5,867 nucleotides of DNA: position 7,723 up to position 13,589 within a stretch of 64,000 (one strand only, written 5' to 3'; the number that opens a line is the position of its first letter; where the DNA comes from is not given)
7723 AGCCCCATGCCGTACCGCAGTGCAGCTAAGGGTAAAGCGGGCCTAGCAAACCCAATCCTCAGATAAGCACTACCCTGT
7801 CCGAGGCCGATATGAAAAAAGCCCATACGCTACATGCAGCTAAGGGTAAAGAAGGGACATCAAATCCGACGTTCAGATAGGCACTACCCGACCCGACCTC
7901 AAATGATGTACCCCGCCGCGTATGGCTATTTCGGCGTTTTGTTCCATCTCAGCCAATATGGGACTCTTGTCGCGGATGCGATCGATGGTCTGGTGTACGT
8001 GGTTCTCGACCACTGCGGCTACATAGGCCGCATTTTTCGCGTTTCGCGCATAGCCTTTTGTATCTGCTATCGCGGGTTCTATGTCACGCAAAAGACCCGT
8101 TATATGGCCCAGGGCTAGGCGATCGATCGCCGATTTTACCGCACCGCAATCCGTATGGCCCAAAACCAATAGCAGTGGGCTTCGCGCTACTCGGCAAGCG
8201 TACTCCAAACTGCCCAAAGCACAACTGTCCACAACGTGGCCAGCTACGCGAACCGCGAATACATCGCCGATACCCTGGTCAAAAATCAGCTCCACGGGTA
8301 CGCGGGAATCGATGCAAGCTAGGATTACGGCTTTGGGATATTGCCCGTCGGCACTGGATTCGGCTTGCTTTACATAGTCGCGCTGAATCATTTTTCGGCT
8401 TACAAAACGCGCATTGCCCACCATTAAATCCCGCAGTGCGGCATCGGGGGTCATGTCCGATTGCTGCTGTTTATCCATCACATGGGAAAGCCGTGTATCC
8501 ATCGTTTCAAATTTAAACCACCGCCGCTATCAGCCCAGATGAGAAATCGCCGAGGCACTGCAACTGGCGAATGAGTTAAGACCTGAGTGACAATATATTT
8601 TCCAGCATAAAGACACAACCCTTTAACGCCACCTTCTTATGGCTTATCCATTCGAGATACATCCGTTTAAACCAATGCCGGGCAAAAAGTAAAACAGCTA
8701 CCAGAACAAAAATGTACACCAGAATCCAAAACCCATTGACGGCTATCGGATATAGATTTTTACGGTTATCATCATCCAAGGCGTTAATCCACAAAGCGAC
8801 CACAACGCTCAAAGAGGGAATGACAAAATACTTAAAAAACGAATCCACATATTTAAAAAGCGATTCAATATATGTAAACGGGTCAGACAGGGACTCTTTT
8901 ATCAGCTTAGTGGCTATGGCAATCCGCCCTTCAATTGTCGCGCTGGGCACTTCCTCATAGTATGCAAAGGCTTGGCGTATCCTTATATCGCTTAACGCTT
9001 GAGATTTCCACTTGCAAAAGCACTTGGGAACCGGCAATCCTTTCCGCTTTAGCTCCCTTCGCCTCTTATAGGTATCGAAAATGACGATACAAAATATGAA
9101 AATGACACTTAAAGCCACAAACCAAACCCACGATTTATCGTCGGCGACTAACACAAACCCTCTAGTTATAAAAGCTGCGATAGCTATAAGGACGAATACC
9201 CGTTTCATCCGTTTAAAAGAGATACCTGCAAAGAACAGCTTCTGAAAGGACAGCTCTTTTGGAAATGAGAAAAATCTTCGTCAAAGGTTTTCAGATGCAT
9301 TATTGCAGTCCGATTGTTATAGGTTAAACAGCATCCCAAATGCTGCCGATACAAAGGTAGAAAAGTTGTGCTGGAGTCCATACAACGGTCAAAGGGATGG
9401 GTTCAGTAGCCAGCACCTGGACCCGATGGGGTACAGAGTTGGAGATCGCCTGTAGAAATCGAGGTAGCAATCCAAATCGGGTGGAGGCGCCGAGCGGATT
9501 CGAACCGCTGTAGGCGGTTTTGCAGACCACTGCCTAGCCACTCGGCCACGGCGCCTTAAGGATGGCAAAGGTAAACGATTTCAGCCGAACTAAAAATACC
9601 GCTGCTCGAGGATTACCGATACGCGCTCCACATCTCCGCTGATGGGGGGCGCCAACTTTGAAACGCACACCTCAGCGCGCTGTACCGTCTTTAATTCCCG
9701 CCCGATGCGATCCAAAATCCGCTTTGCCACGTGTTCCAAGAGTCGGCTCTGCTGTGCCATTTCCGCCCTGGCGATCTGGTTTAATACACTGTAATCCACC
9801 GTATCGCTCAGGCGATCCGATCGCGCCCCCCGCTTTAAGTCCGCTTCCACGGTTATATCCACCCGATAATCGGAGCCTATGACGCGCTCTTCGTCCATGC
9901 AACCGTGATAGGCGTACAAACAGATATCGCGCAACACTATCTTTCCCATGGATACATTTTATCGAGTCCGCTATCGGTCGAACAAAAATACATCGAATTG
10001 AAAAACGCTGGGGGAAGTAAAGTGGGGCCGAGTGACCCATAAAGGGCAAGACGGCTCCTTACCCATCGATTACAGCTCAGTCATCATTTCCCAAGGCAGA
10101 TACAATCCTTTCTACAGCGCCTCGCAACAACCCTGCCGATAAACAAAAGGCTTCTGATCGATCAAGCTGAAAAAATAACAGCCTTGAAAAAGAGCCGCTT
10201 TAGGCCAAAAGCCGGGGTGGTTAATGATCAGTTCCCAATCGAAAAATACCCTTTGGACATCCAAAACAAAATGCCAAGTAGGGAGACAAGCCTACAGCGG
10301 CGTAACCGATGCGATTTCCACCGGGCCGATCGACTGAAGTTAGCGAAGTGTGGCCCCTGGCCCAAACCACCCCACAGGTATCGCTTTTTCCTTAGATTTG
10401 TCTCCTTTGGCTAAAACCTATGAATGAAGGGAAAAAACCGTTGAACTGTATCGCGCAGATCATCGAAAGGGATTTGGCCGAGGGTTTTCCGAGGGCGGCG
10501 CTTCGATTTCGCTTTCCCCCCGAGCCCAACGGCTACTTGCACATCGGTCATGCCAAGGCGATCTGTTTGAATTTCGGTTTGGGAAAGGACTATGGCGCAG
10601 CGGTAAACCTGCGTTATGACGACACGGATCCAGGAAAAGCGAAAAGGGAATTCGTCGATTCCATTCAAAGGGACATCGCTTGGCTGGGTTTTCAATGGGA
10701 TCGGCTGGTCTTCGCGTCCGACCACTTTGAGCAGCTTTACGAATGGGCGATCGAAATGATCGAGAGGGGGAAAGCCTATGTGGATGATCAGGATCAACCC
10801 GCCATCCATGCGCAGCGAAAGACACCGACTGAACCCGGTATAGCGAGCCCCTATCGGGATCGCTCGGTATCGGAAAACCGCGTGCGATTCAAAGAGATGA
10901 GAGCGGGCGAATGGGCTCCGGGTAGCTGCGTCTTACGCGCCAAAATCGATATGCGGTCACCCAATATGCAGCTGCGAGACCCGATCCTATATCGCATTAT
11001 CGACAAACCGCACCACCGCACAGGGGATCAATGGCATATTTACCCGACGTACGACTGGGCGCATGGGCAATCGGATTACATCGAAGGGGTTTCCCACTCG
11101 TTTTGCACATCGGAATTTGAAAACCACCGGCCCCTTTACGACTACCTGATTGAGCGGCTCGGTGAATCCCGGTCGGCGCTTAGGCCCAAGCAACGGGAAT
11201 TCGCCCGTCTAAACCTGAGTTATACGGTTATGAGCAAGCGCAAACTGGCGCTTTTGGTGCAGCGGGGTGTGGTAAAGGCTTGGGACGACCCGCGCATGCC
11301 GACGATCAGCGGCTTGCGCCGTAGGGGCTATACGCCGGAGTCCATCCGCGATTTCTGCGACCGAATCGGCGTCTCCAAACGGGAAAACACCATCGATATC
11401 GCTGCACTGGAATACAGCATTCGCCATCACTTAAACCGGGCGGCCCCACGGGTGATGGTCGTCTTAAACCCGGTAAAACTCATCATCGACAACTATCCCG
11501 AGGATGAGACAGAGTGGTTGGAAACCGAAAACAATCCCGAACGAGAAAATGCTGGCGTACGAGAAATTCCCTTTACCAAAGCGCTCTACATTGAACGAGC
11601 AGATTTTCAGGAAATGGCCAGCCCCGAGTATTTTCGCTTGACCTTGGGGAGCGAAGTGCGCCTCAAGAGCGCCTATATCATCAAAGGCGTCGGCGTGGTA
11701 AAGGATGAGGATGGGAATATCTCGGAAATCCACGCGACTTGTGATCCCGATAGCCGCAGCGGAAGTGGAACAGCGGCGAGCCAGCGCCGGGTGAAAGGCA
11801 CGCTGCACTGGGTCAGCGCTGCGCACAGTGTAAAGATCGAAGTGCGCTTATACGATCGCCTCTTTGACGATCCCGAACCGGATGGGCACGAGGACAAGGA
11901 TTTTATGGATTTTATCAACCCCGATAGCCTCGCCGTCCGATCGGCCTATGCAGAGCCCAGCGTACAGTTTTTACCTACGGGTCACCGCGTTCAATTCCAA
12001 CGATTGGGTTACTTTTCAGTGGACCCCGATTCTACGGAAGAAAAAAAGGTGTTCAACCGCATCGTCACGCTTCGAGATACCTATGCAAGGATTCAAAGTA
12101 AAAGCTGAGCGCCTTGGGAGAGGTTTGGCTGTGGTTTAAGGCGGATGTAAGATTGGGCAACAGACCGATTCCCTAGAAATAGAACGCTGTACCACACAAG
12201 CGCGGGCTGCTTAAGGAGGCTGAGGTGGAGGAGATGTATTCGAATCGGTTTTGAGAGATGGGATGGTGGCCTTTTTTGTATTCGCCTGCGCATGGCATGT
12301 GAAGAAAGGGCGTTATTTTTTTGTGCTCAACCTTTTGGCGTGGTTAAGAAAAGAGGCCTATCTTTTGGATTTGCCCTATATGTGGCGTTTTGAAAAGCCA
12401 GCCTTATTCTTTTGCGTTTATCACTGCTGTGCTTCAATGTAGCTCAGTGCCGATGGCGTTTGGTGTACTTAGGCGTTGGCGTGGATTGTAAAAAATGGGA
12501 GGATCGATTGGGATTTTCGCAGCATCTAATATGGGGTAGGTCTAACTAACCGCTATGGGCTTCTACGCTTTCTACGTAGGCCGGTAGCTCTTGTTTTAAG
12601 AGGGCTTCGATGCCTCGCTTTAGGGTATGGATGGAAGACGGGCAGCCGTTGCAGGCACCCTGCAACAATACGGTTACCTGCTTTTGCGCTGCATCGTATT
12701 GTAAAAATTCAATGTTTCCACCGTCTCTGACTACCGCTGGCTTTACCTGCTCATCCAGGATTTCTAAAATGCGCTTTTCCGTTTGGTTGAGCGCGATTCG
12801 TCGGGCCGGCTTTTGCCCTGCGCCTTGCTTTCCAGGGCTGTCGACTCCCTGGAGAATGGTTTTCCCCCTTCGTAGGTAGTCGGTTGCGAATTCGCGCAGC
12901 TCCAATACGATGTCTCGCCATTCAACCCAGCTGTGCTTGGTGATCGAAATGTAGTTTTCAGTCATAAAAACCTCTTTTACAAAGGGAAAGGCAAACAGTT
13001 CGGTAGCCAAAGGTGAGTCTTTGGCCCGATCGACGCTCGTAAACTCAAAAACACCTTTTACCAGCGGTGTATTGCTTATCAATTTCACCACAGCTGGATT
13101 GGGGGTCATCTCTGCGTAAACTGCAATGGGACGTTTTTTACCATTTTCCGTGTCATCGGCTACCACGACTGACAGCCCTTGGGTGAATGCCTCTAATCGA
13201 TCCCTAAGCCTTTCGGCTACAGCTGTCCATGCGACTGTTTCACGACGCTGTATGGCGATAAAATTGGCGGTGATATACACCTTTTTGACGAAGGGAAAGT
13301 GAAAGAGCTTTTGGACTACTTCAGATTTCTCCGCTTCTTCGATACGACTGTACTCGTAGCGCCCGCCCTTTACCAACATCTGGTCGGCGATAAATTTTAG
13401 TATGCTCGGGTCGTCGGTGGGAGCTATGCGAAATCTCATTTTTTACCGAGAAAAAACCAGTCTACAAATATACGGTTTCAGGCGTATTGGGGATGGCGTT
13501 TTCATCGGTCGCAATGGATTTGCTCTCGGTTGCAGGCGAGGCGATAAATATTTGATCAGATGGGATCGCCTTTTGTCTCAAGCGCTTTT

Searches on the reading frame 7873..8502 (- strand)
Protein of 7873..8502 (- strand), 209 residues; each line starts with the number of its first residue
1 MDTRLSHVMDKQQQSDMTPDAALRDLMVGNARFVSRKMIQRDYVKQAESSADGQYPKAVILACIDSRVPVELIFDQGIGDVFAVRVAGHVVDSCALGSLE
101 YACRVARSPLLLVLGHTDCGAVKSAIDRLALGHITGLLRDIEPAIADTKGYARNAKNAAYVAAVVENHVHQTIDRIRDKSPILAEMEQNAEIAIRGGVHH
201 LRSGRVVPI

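Call 30: search_protein_families(library=pfam, proteins=[window:7873-8502:-])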
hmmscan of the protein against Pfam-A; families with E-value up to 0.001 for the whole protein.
window:7873-8502:- (209 aa): 1 family
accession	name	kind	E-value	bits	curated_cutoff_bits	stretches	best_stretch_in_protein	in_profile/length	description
PF00484.24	Pro_CA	-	7.7e-37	127.4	25.7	1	58-206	1-156/156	Carbonic anhydrase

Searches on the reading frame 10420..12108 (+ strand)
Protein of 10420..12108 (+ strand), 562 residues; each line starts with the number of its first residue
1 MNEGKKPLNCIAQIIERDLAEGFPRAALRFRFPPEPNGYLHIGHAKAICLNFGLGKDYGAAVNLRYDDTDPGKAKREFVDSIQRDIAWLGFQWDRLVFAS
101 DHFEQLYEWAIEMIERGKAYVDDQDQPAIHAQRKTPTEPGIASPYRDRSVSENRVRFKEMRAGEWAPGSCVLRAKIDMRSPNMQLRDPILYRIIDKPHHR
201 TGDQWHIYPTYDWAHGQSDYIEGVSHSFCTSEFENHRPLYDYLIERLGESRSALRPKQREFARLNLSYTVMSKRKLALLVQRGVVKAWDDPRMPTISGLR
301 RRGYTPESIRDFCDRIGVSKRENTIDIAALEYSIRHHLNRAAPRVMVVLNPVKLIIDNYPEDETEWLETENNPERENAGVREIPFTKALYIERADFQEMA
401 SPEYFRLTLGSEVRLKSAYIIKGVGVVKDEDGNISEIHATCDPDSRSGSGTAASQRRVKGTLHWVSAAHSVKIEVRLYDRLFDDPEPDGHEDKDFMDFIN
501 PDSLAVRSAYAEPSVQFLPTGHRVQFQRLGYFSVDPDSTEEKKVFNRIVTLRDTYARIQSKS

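Call 30: search_protein_families(library=pfam, proteins=[window:10420-12108:+])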
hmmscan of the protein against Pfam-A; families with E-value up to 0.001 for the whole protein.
window:10420-12108:+ (562 aa): 3 families
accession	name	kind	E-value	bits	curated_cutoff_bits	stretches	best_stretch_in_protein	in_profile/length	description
PF00749.27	tRNA-synt_1c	-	7.3e-96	321.2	23.4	1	28-339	2-313/314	tRNA synthetases class I (E and Q), catalytic domain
PF03950.23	tRNA-synt_1c_C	-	1.1e-27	96.5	23.9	1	342-442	1-91/91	tRNA synthetases class I (E and Q), anti-codon binding domain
PF20974.2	tRNA-synt_1c_C2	-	1.6e-22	80.4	23.9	1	461-535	1-69/69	tRNA synthetases class I (E and Q), anti-codon binding domain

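Call 60: find_homologous_proteins(query=window:10420-12108:+, max_evalue=1e-150)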
Query window:10420-12108:+ (562 aa): 7994 proteins with E <= 1e-150 among 8000 candidates; the best 120 are listed.
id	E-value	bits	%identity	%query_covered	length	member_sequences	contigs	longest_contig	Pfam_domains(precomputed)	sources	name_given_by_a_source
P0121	0.0e+0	1312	100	100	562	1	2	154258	PF20974.3,PF00749.28,PF03950.24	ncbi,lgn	-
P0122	0.0e+0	1093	82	98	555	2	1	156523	PF20974.3,PF00749.28,PF03950.24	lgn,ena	-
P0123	2.1e-283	959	74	100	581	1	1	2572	PF20974.3,PF00749.28,PF03950.24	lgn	-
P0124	1.2e-282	957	73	100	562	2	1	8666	PF20974.3,PF00749.28,PF03950.24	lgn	-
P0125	8.7e-263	891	69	100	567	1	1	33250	PF20974.3,PF00749.28,PF03950.24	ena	-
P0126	1.4e-262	891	69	100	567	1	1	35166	PF20974.3,PF00749.28,PF03950.24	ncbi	-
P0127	2.5e-262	890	69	100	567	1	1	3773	PF20974.3,PF00749.28,PF03950.24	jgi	-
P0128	1.1e-261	888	69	100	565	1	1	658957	PF20974.3,PF00749.28,PF03950.24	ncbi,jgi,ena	-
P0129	3.9e-261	886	70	100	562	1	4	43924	PF20974.3,PF00749.28,PF03950.24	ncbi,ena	-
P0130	5.9e-260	882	69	100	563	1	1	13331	PF20974.3,PF00749.28,PF03950.24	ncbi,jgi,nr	ncbi:MAG: glutamine--tRNA ligase/YqeY domain fusion protein [Chlorobi bacterium]|nr:glutamine--tRNA 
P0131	8.4e-260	881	70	100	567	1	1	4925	PF20974.3,PF00749.28,PF03950.24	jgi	-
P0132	2.2e-258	877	68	100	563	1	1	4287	PF20974.3,PF00749.28,PF03950.24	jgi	jgi:glutaminyl-tRNA synthetase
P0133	2.9e-258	876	69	100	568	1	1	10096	PF20974.3,PF00749.28,PF03950.24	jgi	-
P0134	3.8e-258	876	69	100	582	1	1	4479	PF20974.3,PF00749.28,PF03950.24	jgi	-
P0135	6.3e-258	875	68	100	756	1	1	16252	PF20974.3,PF00749.28,PF03950.24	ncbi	-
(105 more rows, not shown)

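Call 61: find_encoding_contigs(protein=P0122, flank=10000, max_places=2)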
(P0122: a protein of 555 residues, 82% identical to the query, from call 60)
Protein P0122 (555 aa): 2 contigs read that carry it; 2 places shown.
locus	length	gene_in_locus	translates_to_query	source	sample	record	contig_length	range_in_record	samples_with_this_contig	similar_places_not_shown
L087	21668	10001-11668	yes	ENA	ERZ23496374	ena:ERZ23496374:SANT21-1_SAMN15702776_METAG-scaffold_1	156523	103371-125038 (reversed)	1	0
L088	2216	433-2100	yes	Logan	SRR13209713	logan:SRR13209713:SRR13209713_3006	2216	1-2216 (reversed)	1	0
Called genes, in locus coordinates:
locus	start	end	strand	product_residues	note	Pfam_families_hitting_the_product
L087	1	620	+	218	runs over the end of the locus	PF00923:TAL_FSA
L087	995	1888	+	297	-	-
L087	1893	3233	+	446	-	PF13145:Rotamase_2 (faint), PF13616:Rotamase_3, PF00639:Rotamase, PF13616:Rotamase_3 (weak), PF00639:Rotamase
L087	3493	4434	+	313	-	PF01699:Na_Ca_ex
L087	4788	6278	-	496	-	PF01943:Polysacc_synt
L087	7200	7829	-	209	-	PF00484:Pro_CA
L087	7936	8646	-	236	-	-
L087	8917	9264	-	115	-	PF02152:FolB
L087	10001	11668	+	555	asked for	PF00749:tRNA-synt_1c, PF03950:tRNA-synt_1c_C, PF20974:tRNA-synt_1c_C2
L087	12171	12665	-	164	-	PF00885:DMRL_synthase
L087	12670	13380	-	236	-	PF13174:TPR_6 (faint), PF07719:TPR_2 (faint), PF13424:TPR_12 (faint), PF13432:TPR_16 (faint), PF13428:TPR_14 (faint)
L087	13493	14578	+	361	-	PF02463:SMC_N, PF13175:AAA_15 (weak), PF13476:AAA_23, PF13304:AAA_21 (faint)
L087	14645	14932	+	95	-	PF05258:DciA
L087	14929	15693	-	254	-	PF00753:Lactamase_B (weak), PF12706:Lactamase_B_2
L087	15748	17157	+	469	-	-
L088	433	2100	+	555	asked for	PF00749:tRNA-synt_1c, PF03950:tRNA-synt_1c_C, PF20974:tRNA-synt_1c_C2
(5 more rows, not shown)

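Call 62: find_encoding_contigs(protein=P0121, flank=10000, max_places=2)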
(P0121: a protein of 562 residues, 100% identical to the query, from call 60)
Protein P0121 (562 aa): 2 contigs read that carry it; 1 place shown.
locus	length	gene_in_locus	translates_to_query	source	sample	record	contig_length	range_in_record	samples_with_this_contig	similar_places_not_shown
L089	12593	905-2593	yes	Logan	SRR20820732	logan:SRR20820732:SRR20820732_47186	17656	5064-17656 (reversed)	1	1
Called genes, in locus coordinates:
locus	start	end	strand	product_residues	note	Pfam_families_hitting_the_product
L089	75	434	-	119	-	PF02152:FolB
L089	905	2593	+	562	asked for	PF00749:tRNA-synt_1c, PF03950:tRNA-synt_1c_C, PF20974:tRNA-synt_1c_C2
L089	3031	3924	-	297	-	PF08712:Nfu_N, PF01106:NifU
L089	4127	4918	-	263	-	PF01177:Asp_Glu_race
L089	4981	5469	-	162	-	PF03938:OmpH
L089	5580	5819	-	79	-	-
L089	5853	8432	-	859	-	PF08478:POTRA_1 (faint), PF07244:POTRA, PF08479:POTRA_2 (faint), PF07244:POTRA, PF01103:Omp85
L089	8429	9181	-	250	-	PF01255:Prenyltransf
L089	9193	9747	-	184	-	PF19573:DUF6089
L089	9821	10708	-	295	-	PF01513:NAD_kinase, PF20143:NAD_kinase_C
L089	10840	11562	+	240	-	PF03740:PdxJ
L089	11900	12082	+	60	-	-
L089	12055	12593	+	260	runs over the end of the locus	PF00561:Abhydrolase_1, PF07819:PGAP1 (faint), PF12146:Hydrolase_4, PF12697:Abhydrolase_6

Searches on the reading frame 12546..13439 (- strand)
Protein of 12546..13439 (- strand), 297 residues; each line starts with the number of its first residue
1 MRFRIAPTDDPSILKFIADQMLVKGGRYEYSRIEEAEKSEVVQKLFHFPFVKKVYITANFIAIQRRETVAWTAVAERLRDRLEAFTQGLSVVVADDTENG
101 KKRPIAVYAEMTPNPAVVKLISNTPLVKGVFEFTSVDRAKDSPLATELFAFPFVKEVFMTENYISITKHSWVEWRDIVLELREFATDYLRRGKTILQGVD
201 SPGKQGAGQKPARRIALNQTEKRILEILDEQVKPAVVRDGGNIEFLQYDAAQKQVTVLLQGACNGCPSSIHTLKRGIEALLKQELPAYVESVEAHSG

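Call 30: search_protein_families(library=pfam, proteins=[window:12546-13439:-])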
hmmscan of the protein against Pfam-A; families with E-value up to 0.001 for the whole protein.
window:12546-13439:- (297 aa): 2 families
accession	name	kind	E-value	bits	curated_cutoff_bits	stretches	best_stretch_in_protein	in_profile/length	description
PF08712.16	Nfu_N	-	1e-45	154.1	27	2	107-191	1-87/88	Scaffold protein Nfu/NifU N terminal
PF01106.22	NifU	-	6.4e-21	74.7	27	1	225-289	2-64/67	NifU-like domain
